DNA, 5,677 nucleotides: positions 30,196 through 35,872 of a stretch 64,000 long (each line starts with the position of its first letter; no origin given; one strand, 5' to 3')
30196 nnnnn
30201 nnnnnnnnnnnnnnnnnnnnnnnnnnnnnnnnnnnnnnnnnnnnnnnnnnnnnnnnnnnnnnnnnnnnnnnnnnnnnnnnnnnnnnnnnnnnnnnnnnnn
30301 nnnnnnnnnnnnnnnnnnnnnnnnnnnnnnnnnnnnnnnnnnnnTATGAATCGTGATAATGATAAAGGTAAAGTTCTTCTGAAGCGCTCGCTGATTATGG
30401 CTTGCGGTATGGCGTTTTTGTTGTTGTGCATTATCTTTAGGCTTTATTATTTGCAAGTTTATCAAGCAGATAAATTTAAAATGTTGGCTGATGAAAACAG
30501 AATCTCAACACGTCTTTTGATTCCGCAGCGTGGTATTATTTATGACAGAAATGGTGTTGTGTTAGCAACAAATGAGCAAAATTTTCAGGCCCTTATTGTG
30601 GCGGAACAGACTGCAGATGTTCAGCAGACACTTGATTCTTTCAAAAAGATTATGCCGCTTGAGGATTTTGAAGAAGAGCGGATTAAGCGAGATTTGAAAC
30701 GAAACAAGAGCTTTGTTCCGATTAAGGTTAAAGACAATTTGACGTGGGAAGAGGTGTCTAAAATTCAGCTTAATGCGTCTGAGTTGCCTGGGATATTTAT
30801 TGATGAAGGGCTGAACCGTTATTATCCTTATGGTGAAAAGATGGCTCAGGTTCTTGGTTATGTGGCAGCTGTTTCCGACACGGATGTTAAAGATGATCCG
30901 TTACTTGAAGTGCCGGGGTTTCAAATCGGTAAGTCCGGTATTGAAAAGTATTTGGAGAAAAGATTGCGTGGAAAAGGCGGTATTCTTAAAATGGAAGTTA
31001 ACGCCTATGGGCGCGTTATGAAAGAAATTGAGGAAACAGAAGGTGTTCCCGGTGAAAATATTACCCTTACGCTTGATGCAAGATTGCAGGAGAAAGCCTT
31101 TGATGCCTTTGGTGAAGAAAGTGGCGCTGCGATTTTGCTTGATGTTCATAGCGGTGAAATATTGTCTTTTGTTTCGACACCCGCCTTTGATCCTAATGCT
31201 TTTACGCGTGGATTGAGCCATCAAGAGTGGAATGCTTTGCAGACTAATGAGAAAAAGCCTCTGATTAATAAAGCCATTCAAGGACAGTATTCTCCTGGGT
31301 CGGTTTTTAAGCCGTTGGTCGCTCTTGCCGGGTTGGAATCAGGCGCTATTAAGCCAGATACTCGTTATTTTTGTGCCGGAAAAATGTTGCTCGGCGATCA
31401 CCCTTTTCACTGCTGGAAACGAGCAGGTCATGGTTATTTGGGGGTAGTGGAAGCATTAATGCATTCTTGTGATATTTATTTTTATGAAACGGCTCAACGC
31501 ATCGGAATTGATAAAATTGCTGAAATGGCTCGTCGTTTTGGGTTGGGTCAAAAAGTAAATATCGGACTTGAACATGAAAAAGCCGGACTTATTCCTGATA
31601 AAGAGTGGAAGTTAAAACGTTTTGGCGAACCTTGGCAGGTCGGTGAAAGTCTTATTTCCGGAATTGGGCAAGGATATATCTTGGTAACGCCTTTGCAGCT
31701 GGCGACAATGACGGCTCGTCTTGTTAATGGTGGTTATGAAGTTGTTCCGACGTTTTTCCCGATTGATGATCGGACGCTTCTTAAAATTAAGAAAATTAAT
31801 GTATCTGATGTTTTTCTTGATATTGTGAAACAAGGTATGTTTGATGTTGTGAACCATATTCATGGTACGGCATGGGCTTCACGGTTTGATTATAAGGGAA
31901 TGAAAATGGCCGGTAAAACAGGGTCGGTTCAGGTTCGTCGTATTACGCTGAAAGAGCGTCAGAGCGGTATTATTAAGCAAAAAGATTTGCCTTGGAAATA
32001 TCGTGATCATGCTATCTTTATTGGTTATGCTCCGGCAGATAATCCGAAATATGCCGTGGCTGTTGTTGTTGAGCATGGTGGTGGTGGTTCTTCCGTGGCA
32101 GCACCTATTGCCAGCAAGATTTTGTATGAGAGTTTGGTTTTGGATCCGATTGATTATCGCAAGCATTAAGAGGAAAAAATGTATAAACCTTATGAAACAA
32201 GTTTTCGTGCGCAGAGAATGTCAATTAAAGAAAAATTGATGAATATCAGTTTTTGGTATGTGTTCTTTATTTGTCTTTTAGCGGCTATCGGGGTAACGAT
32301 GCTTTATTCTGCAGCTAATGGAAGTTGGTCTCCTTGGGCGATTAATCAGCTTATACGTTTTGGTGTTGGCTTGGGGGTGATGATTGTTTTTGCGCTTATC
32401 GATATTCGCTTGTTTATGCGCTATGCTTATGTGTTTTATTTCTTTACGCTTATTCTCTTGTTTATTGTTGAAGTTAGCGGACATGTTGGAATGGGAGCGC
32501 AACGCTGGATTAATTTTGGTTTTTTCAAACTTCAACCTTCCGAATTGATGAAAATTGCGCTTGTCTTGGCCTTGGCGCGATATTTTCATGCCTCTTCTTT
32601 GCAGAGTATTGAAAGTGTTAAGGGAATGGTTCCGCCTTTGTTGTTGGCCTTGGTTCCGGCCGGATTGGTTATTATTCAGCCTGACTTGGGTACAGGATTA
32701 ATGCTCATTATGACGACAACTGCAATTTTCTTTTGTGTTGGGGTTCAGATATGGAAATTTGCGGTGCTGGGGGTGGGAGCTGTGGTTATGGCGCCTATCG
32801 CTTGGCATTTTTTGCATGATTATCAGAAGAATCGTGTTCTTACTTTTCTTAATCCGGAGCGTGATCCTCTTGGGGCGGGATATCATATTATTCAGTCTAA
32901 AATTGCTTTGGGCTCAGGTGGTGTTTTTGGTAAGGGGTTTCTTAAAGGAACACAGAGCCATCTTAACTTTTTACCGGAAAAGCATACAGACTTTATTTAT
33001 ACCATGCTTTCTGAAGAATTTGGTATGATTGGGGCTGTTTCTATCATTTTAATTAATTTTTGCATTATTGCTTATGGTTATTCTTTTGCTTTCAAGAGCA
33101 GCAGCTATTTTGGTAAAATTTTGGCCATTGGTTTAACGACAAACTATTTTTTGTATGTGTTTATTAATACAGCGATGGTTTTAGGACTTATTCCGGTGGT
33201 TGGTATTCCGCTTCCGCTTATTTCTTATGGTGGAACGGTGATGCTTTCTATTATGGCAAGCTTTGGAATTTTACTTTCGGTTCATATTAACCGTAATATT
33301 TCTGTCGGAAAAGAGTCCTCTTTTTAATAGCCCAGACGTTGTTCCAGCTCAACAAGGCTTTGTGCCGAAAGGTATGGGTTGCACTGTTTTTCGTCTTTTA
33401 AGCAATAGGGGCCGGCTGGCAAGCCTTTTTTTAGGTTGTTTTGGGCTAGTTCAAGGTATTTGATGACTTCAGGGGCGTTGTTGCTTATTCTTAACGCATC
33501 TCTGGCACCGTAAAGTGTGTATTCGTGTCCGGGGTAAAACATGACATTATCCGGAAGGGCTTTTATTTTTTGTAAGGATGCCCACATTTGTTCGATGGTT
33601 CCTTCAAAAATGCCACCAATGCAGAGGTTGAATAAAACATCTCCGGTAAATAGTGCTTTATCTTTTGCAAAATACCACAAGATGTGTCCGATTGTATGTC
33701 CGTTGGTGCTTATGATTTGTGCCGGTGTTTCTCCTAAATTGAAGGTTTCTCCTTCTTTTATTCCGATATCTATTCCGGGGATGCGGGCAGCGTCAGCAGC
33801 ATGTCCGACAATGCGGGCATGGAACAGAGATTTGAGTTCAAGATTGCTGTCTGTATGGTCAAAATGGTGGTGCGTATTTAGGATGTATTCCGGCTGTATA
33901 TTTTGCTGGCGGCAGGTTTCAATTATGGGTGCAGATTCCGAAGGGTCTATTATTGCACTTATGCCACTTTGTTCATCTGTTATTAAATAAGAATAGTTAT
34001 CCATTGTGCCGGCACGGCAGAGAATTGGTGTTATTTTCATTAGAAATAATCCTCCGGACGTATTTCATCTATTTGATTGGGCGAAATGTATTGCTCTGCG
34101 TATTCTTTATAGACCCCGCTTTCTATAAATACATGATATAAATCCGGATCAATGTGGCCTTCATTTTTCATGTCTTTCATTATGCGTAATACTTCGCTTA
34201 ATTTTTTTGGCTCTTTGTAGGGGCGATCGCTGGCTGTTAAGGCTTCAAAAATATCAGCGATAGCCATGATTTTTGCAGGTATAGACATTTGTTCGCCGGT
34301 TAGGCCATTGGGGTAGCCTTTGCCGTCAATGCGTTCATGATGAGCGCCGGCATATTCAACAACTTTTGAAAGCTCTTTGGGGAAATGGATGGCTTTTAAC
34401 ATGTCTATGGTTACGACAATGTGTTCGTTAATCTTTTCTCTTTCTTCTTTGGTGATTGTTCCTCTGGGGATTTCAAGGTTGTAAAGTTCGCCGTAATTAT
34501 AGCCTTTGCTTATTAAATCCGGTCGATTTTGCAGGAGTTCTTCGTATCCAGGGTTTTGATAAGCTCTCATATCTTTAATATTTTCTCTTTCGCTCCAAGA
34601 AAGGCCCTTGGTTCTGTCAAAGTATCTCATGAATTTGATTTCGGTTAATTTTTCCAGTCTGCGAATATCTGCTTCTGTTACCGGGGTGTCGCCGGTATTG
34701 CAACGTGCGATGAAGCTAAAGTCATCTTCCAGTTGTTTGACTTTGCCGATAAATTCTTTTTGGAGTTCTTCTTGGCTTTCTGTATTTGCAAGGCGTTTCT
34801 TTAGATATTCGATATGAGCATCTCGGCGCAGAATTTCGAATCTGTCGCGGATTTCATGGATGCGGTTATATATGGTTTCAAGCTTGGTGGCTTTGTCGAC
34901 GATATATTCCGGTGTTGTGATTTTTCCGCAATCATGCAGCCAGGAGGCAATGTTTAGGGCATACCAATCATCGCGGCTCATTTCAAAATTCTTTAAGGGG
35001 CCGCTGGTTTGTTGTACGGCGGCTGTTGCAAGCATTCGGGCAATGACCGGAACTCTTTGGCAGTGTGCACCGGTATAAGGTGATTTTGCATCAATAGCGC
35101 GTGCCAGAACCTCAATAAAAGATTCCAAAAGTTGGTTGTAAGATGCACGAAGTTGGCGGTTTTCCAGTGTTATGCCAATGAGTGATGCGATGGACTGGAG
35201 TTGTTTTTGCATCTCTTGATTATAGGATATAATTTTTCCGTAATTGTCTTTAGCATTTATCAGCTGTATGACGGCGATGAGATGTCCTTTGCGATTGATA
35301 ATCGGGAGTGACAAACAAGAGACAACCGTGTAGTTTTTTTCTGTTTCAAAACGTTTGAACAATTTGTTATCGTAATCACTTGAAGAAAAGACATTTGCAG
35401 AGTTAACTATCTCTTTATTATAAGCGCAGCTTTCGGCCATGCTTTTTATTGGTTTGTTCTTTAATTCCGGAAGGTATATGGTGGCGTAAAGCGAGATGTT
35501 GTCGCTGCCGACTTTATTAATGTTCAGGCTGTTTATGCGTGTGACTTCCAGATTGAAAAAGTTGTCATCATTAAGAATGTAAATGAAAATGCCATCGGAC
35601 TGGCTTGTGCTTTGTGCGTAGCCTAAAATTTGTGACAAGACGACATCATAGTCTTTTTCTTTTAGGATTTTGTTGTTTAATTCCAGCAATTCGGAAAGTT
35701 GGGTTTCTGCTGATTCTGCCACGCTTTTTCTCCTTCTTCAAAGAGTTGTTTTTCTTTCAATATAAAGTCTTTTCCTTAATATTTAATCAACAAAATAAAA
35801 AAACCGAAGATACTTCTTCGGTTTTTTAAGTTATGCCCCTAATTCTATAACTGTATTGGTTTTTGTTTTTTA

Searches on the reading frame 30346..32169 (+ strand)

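Call 67: search_protein_families(library=pfam, max_evalue=0.00001, proteins=[window:30346-32169:+])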
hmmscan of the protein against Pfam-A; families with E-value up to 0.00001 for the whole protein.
window:30346-32169:+ (607 aa): 2 families
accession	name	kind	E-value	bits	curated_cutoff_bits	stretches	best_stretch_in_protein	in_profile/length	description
PF00905.27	Transpeptidase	-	5.8e-68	229.7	22.1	1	260-593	1-298/299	Penicillin binding protein transpeptidase domain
PF03717.20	PBP_dimer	-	5e-45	154.6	24.4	1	60-228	4-179/180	Penicillin-binding Protein dimerisation domain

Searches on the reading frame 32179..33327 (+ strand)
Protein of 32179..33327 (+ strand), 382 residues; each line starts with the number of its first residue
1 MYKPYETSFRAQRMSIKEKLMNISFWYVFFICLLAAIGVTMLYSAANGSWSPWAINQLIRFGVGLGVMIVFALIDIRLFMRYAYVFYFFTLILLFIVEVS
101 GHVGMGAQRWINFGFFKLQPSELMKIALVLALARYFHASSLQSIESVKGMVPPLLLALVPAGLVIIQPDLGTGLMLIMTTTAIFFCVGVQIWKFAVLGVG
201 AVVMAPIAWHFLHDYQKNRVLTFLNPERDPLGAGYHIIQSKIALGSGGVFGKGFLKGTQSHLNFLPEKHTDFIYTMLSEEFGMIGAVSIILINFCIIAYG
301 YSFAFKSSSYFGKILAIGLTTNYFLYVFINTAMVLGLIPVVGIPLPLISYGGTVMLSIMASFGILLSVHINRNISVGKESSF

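Call 67: search_protein_families(library=pfam, max_evalue=0.00001, proteins=[window:32179-33327:+])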
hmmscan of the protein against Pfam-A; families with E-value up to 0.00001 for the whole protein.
window:32179-33327:+ (382 aa): 1 family
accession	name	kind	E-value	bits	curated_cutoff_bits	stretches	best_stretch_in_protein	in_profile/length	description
PF01098.24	FTSW_RODA_SPOVE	-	5.9e-98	328.6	26.4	1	29-372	6-354/356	Cell cycle protein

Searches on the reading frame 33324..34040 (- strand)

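Call 67: search_protein_families(library=pfam, max_evalue=0.00001, proteins=[window:33324-34040:-])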
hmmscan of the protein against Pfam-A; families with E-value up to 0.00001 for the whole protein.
window:33324-34040:- (238 aa): 2 families
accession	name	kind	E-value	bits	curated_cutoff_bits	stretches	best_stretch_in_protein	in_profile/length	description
PF00753.33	Lactamase_B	-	7.8e-19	68.8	22.7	1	15-172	6-196/196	Metallo-beta-lactamase superfamily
PF16123.11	HAGH_C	-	6.9e-07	30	25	1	173-227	1-55/83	Hydroxyacylglutathione hydrolase C-terminus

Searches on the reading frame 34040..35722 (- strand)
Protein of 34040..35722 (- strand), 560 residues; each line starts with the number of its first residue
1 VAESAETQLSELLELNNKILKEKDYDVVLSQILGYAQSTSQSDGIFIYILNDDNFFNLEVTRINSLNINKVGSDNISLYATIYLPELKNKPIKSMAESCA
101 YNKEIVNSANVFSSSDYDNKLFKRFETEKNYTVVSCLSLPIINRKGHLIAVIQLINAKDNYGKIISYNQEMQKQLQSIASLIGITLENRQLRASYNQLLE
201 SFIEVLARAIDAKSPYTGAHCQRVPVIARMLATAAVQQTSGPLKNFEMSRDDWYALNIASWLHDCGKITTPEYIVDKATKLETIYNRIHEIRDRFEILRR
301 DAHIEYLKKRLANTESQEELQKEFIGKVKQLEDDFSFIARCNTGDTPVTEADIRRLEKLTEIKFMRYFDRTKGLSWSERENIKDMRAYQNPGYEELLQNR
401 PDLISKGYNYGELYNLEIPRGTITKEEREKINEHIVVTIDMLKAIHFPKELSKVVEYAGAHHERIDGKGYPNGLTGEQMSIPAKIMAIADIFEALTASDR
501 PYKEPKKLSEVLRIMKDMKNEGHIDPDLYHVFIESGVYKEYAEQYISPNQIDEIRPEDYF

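Call 68: search_protein_families(library=pfam, max_evalue=0.00001, proteins=[window:34040-35722:-])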
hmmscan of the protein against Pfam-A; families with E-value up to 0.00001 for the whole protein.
window:34040-35722:- (560 aa): 4 families
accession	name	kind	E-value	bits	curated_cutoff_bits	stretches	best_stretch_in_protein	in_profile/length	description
PF13487.12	HD_5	-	2.7e-40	138.3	27.2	1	408-528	49-170/170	HD domain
PF01966.28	HD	-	2.5e-11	44.3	22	1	425-494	49-115/116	HD domain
PF01590.32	GAF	-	5.5e-07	30.6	22.4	1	26-186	3-133/133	GAF domain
PF13185.12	GAF_2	-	7.4e-07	29.9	28.6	1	23-187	2-136/136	GAF domain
